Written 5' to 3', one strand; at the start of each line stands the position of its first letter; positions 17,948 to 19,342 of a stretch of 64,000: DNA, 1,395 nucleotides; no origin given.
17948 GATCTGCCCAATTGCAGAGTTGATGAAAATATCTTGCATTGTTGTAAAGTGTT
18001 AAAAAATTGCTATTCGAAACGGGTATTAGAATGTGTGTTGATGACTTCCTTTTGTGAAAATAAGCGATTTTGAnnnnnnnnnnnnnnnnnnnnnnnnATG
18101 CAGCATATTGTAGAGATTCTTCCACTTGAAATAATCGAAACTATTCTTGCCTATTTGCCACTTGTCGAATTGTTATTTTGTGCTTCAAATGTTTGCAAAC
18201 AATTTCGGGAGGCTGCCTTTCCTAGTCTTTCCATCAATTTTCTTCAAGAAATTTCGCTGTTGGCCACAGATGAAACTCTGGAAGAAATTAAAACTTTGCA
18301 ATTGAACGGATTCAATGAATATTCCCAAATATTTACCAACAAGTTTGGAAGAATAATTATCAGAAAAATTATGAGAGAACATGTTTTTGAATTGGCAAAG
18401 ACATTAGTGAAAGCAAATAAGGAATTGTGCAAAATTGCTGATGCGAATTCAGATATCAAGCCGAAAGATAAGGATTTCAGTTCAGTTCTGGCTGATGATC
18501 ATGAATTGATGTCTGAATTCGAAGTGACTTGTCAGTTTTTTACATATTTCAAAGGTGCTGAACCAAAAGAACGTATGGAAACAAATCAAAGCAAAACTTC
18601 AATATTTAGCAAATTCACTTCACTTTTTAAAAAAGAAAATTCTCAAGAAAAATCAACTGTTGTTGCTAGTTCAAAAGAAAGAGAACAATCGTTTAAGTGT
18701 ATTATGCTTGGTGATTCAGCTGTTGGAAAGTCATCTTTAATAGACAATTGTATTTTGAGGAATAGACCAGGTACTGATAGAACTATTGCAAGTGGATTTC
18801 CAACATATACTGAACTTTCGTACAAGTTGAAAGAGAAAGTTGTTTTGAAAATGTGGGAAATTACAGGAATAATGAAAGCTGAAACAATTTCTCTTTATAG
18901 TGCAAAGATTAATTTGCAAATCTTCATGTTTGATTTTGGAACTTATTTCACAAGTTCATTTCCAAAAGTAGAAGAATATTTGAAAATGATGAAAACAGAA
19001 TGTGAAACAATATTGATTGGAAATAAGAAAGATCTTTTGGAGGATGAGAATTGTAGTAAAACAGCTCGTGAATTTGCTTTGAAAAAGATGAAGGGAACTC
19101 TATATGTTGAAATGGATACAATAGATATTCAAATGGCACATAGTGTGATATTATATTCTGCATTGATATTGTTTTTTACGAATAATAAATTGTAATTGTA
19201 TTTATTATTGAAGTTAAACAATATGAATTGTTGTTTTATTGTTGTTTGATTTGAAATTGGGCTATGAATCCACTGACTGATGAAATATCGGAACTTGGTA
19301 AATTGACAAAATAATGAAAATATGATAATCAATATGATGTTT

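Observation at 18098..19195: F-box fused to an atypical Ras-superfamily GTPase-like domain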

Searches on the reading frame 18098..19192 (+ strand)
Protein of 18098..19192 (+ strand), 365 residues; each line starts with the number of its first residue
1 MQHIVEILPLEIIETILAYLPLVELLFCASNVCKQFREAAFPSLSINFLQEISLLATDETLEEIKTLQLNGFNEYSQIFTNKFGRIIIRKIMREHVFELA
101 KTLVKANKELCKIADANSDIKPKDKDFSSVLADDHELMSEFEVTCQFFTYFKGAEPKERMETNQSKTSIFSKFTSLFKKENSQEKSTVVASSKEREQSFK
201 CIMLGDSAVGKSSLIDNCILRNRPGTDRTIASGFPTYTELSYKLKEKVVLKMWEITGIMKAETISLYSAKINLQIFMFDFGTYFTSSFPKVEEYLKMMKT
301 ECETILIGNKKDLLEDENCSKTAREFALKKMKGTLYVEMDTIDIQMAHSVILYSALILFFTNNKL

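Call 3: search_protein_families(library=pfam, proteins=[window:18098-19192:+], max_evalue=10)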
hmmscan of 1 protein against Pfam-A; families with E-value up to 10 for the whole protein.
window:18098-19192:+ (365 aa): 8 families
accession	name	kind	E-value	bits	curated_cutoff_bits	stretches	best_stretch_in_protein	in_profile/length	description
PF00071.28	Ras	-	9.8e-11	41.9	21.6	1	200-339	1-141/162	Ras family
PF08477.19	Roc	-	8.6e-10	39.3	27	1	200-312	1-119/119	Ras of Complex, Roc, domain of DAPkinase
PF00646.38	F-box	-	3.9e-06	27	20.5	1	8-39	4-34/43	F-box domain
PF12937.12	F-box-like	-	5.2e-06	26.6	24.3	1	7-41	3-36/47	F-box-like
PF00025.27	Arf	-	2.8e-05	24.1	22.3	1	187-346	3-154/174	ADP-ribosylation factor family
PF03193.22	RsgA_GTPase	-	0.0069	16.7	30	1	191-217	99-125/174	RsgA GTPase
PF01926.29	MMR_HSR1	-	0.066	13.8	21.9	1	201-309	2-112/113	50S ribosome-binding GTPase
PF13555.12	AAA_29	-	0.087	13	27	1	200-217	24-41/61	P-loop containing region of AAA domain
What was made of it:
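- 18116..18232 (+): F-box (residues 7-45): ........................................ Pfam PF00646 scores 27.0 bits and PF12937 26.6 bits, both above their cut-offs (call 3).
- On F-box proteins (SCF substrate receptors): PF00646 scores 27.0 bits against a cut-off of 20.5, and PF12937 scores 26.6 against 24.3 (call 3).
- On Euglenozoan FRP (FYVE–F-box–GTPase): There is no FYVE hit even at E<=10 (call 3).
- On RhoBTB: There is no BTB hit (call 3).
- Checked: Pfam results (call 3):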

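Call 4: search_solved_structures(query=window:18098-19192:+, max_evalue=1, show_alignments=3)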
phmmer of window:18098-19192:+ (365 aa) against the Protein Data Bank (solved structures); distinct sequences matched with E-value up to 1: 330 (the best 60 are shown).
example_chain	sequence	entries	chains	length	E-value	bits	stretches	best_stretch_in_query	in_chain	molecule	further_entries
4uj5_A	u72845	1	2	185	5.2e-08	35.8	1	190-350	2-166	RAS-RELATED PROTEIN RAB-11A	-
2oil_A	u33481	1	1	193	1e-07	34.8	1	188-352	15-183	Ras-related protein Rab-25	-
4uj3_A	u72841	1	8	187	1.3e-07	34.5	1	193-350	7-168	RAS-RELATED PROTEIN RAB-11A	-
2hv8_A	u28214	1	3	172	1.3e-07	34.4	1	192-344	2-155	Ras-related protein Rab-11A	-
4uj4_A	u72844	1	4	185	1.7e-07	34.1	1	194-350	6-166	Ras-related protein Rab-11A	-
2gzd_A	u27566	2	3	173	2e-07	33.9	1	194-344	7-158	Ras-related protein Rab-11A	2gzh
1oiw_A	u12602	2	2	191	2.4e-07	33.6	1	194-344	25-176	RAS-RELATED PROTEIN RAB-11A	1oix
5fbr_B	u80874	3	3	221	2.9e-07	33.3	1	194-350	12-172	Ras-related protein Rab-11A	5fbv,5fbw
4d0l_B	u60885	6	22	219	3e-07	33.3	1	194-350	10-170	RAS-RELATED PROTEIN RAB-11A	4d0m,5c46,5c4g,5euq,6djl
3tso_A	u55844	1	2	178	3.1e-07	33.2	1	198-352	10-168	Ras-related protein Rab-25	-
8vof_B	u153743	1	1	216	3.3e-07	33.1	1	194-350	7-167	Ras-related protein Rab-11A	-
2d7c_A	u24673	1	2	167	3.5e-07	33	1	196-344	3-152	Ras-related protein Rab-11A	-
5jcz_A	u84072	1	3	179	7.3e-07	32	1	194-349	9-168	Ras-related protein Rab-11A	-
4lwz_A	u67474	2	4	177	7.8e-07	31.9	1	194-349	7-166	Ras-related protein Rab-11A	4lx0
6ixv_E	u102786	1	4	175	7.8e-07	31.9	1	194-344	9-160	Ras-related protein Rab-11A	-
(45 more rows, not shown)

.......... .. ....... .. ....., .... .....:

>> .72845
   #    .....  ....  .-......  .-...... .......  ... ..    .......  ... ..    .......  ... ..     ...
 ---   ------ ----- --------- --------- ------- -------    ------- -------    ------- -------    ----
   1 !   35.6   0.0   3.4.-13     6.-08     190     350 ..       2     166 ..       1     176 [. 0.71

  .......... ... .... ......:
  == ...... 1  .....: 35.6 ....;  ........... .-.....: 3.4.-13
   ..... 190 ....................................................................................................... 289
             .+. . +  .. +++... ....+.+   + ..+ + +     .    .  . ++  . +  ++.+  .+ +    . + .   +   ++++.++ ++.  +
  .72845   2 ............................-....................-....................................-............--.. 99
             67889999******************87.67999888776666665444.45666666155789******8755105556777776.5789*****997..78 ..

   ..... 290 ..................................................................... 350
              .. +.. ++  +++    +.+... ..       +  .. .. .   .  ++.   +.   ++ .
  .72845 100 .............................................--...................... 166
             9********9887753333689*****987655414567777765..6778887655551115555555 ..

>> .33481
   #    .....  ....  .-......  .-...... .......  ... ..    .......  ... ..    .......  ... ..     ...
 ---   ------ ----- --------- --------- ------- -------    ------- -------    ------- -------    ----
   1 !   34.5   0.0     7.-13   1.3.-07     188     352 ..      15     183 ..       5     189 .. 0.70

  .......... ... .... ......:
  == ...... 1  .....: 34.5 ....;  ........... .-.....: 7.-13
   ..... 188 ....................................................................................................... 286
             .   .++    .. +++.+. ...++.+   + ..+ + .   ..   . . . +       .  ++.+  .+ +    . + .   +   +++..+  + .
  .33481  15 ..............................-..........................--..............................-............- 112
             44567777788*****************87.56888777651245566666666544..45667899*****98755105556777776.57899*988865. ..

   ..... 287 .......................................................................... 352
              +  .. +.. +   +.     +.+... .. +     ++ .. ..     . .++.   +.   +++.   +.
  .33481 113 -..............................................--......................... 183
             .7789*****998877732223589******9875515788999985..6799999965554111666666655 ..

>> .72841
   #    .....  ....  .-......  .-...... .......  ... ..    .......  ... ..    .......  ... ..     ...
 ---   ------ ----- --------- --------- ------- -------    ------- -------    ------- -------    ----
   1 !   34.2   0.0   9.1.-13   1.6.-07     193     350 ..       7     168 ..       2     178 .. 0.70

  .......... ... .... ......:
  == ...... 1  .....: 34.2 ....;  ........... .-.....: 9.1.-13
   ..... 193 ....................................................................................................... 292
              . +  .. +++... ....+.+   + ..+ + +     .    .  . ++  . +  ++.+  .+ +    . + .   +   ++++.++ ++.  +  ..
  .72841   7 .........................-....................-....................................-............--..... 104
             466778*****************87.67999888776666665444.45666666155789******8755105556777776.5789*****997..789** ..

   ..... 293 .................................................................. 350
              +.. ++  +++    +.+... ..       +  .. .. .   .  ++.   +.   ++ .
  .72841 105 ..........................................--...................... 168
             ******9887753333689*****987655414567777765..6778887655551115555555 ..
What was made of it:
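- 18683..19183 (+): Rab-like G domain (residues 196-362). The protein ends three residues after helix alpha5 and has no Cys prenylation motif. Pfam Ras scores 41.9 bits (call 3). phmmer against PDB gives Rab11A/Rab25 at 5e-8 to 1e-7 (call 4).
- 18854..18871 (+): Degenerate G3 / start of switch II, W253-E-I-T-G-I258. The Asp is replaced by Glu and the catalytic Gln by Ile. The alignment to Rab11A places WEITGI against WDTAGL, a Rab11A chain that carries Leu at the catalytic-Gln position (call 4).
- On Ras-superfamily / Rab small GTPases: T229 in RTIASGF aligns with Rab11 STIGVEF (call 4). EMDTID aligns with ETSALD (call 4).
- The closest solved relatives of the G domain are Rab11A and Rab25 (call 4).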

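Call 6: find_homologous_proteins(query=window:18098-19192:+)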
Query window:18098-19192:+ (365 aa): 6 proteins with E <= 0.001 among 2460 candidates.
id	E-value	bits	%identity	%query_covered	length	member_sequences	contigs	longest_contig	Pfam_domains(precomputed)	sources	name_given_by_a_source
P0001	1.0e-123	431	99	56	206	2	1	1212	PF00025.28,PF08477.20,PF00071.29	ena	-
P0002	2.3e-5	42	32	44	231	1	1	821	PF01926.30,PF00025.28,PF08477.20,PF00071.29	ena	-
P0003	2.8e-5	42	31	42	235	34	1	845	PF01926.30,PF00025.28,PF08477.20,PF03193.23,PF04670.19,PF00071.29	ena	-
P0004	4.0e-5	41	30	42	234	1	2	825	PF01926.30,PF00025.28,PF08477.20,PF03193.23,PF04670.19,PF00071.29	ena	-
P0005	4.1e-5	41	30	42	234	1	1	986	PF01926.30,PF00025.28,PF08477.20,PF03193.23,PF04670.19,PF00071.29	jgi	jgi:small GTP-binding protein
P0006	7.9e-4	37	35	33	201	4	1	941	PF01926.30,PF00025.28,PF08477.20,PF04670.19,PF00071.29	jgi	-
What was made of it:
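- Tried and rejected: The single-sequence search found only a 206-aa metagenome fragment plus generic Rabs (call 6).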

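Call 8: find_encoding_contigs(protein=P0001, flank=5000)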
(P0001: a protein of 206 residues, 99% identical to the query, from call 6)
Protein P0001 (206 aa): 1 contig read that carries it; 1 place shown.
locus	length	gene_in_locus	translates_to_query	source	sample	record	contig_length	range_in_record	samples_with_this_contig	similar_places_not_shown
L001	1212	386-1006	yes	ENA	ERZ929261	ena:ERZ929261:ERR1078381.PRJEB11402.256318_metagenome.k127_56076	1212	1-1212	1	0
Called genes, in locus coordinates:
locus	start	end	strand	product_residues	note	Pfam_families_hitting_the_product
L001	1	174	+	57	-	?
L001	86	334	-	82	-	-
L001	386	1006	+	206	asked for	PF00025:Arf (weak), PF00071:Ras, PF08477:Roc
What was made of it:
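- A prokaryotic gene caller split the homologous metagenome contig and called only the C-terminal 206 aa from Met160 (calls 6, 8).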

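Call 27: search_protein_representatives(protein=window:18098-19192:+)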
Query: 365 residues. Proteins with E-value up to 0.001 (for the whole library): 273; up to 1e-10: 5; up to 1e-30: 1. The best 150 are listed.
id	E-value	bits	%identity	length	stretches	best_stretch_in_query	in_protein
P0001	3.3e-124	430.8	99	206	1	160-365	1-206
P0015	7.5e-21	91.2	30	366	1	24-361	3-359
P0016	1.3e-20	90.4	31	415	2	196-357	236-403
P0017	5.5e-14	68.6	32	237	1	155-362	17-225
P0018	3.8e-13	65.9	27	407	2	173-360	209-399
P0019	3.8e-10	56.0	28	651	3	156-340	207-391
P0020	9.7e-10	54.6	28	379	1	4-359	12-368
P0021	1.4e-09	54.1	29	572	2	189-329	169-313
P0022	1.0e-08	51.3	27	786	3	182-320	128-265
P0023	1.3e-08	50.9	28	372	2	196-330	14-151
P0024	2.2e-08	50.2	25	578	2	179-328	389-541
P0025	4.5e-08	49.2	30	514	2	197-321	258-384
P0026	8.6e-08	48.3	36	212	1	195-320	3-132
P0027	8.9e-08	48.2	32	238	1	174-355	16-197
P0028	8.9e-08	48.2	35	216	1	198-329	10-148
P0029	1.3e-07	47.7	27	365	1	6-345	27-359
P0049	7.3e-06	41.9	28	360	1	6-360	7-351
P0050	7.9e-06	41.8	26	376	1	8-361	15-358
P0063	1.5e-05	40.9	31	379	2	300-363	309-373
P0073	2.3e-05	40.3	28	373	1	7-357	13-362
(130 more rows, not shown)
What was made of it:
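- Tried and rejected: The exhaustive HMMER search (call 27) is what revealed the family.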

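Call 28: predict_structure(protein=window:18098-19192:+)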
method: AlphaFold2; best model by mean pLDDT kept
length: 365 residues; sequences in the alignment: 1
mean_pLDDT: 33.8   pTM: 0.24
mean pLDDT of the five models: 33.8, 33.2, 31.1, 29.7, 26.0
residues with pLDDT >= 90: 0; 70-90: 0; 50-70: 1; < 50: 364
segments of 3 or more residues with pLDDT < 50: 1-61, 63-365
pLDDT, mean of each block of 10 residues (from residue 1): 28 39 38 32 34 42 45 41 43 41 40 35 28 29 33 32 33 36 28 35 29 27 26 31 36 28 28 29 29 37 37 44 40 28 28 32 25
secondary structure, 60 per line:
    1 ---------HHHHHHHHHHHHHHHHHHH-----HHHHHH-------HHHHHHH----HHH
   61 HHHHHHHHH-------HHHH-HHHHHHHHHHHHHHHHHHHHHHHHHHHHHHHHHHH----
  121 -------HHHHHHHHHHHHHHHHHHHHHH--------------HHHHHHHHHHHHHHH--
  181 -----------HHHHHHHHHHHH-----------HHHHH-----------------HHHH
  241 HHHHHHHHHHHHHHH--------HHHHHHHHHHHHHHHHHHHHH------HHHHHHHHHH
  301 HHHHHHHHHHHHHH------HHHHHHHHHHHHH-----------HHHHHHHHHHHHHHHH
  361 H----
elements in order: H10-28 H34-39 H47-53 H58-69 H77-80 H82-116 H128-149 H164-178 H192-203 H215-219 H237-255 H264-284 H291-314 H321-333 H345-361
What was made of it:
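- Tried and rejected: Single-sequence AlphaFold failed (pLDDT 34, call 28).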

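Call 30: list_cluster_members(proteins=[P0015, P0016, P0017, P0018, P0020, P0029, P0049, P0050, P0063, P0073])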
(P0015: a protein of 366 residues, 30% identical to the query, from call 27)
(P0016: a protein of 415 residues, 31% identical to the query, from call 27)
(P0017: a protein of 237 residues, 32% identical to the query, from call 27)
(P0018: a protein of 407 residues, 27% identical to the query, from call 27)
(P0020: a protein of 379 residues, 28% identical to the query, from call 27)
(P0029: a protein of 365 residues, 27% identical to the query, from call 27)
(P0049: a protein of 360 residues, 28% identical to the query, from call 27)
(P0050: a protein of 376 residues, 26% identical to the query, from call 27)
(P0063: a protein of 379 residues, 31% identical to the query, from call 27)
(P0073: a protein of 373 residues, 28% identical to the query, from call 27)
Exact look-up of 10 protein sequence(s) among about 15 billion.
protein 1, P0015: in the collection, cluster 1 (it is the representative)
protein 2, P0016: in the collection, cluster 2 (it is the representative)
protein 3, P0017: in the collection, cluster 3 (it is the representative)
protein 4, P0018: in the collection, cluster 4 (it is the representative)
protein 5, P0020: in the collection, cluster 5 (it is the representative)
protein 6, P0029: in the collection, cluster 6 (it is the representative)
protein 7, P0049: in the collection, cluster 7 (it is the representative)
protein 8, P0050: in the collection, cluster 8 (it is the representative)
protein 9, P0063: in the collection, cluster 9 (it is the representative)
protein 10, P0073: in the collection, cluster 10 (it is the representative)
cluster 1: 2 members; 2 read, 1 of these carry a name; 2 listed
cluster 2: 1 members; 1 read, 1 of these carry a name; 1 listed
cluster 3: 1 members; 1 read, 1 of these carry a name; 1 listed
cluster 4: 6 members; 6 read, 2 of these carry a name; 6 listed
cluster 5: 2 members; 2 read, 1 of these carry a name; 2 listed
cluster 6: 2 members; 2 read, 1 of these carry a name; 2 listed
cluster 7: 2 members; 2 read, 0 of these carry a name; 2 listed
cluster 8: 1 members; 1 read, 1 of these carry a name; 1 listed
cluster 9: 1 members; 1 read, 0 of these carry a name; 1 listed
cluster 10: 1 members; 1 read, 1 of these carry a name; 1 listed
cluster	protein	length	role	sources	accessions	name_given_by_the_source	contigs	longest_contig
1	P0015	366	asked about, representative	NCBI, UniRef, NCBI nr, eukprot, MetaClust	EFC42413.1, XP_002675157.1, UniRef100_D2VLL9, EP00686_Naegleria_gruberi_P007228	small GTPase [Naegleria gruberi] | Small GTPase n=1 Tax=Naegleria gruberi TaxID=5762 RepID=D2VLL9_NAEGR | XP_002675157.1 small GTPase [Naegleria gruberi]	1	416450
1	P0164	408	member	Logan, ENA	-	-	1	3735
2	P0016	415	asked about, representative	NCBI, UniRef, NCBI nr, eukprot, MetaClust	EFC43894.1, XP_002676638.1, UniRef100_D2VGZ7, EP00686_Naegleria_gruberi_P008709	rab family small GTPase [Naegleria gruberi] | Rab family small GTPase n=1 Tax=Naegleria gruberi TaxID=5762 RepID=D2VGZ7_NAEGR | XP_002676638.1 rab family small GTPase [Naegleria gruberi strain NEG-M]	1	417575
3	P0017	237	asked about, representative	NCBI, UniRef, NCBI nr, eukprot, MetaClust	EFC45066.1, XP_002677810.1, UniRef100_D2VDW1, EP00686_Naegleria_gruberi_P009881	predicted protein [Naegleria gruberi] | Predicted protein n=1 Tax=Naegleria gruberi TaxID=5762 RepID=D2VDW1_NAEGR | uncharacterized protein NAEGRDRAFT_67061 [Naegleria gruberi]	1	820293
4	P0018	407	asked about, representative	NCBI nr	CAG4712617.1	unnamed protein product [Naegleria fowleri]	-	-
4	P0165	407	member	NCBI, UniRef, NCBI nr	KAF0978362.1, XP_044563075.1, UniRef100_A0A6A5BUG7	hypothetical protein FDP41_002877 [Naegleria fowleri] | F-box domain-containing protein n=1 Tax=Naegleria fowleri TaxID=5763 ... | uncharacterized protein FDP41_002877 [Naegleria fowleri]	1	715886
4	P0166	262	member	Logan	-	-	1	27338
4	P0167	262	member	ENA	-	-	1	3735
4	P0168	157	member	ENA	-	-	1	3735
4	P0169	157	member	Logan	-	-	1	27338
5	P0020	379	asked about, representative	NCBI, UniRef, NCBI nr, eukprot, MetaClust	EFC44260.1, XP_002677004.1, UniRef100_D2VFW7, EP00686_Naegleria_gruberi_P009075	rab family small GTPase [Naegleria gruberi] | Rab family small GTPase n=1 Tax=Naegleria gruberi TaxID=5762 RepID=D2VFW7_NAEGR | XP_002677004.1 rab family small GTPase [Naegleria gruberi strain NEG-M]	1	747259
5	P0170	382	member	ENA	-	-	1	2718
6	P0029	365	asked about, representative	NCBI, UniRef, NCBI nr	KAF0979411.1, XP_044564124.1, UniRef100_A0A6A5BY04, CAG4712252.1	hypothetical protein FDP41_001754 [Naegleria fowleri] | F-box domain-containing protein n=1 Tax=Naegleria fowleri TaxID=5763 ... | uncharacterized protein FDP41_001754 [Naegleria fowleri]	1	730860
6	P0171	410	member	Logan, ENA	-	-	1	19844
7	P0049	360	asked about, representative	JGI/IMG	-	-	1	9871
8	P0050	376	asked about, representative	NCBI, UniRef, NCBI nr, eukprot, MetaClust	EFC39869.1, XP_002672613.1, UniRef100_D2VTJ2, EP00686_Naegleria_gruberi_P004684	ran family small GTPase [Naegleria gruberi] | Ran family small GTPase n=1 Tax=Naegleria gruberi TaxID=5762 RepID=D2VTJ2_NAEGR | XP_002672613.1 ran family small GTPase [Naegleria gruberi strain NEG-M]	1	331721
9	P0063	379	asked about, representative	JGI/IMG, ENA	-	-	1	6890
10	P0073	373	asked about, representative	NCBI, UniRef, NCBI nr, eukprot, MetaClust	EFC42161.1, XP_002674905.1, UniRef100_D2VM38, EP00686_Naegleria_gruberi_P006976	predicted protein [Naegleria gruberi] | Predicted protein n=1 Tax=Naegleria gruberi TaxID=5762 RepID=D2VM38_NAEGR | uncharacterized protein NAEGRDRAFT_50687 [Naegleria gruberi]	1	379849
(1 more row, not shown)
